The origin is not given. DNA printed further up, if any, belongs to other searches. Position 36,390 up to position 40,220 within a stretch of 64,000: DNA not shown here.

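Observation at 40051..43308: Recent tandem duplication of a GT2 + methyltransferase unit, with the middle copy fused (GT2, then GT2-MTase, then MTase)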

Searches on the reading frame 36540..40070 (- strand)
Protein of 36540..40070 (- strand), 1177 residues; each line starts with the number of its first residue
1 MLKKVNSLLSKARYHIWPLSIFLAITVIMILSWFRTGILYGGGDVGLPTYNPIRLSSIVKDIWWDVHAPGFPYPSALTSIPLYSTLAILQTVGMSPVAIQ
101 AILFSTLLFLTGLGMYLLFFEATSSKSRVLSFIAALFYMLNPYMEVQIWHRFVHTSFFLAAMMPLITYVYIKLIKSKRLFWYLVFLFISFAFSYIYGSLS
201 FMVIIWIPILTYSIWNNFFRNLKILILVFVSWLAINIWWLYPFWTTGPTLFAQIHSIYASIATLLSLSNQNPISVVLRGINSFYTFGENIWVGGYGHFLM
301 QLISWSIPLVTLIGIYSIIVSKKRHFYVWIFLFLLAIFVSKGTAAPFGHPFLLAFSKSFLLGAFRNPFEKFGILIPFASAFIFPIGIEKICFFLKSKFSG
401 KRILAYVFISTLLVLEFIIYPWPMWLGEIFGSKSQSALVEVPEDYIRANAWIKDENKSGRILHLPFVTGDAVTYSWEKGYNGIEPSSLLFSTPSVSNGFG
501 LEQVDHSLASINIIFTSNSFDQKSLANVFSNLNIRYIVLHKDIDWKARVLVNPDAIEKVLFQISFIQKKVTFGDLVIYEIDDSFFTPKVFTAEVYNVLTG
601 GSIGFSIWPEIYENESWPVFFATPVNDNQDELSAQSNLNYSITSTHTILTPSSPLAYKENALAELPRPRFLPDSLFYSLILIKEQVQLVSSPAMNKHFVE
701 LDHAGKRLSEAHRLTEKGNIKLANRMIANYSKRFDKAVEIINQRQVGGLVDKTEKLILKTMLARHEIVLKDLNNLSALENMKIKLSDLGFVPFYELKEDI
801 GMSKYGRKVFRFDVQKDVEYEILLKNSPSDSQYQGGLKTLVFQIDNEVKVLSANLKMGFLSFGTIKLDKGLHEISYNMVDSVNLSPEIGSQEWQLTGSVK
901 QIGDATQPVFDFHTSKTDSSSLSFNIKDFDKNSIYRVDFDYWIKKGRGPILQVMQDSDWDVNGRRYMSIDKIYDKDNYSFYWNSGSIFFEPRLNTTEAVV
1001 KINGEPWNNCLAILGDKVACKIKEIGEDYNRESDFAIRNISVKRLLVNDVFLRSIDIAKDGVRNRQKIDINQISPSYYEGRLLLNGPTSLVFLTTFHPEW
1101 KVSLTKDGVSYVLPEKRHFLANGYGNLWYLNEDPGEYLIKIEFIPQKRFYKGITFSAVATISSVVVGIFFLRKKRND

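Call 9: search_protein_families(library=pfam, proteins=[window:36540-40070:-], max_evalue=0.001)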
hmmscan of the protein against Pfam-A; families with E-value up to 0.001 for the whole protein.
window:36540-40070:- (1177 aa): 2 families
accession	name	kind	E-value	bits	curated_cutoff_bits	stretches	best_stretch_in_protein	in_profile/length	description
PF11847.13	GT-C_AftD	-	6e-17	61.3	26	1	87-595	62-567/661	Alpha-(1->3)-arabinofuranosyltransferase, N-terminal GT-C domain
PF18915.5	DUF5667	-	3.9e-11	43.7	27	1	671-774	3-85/99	Domain of unknown function (DUF5667)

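Call 26: search_protein_families(library=ncbifam, proteins=[window:36540-40070:-], max_evalue=0.001)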
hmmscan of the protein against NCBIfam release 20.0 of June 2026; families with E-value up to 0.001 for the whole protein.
window:36540-40070:- (1177 aa): 0 families
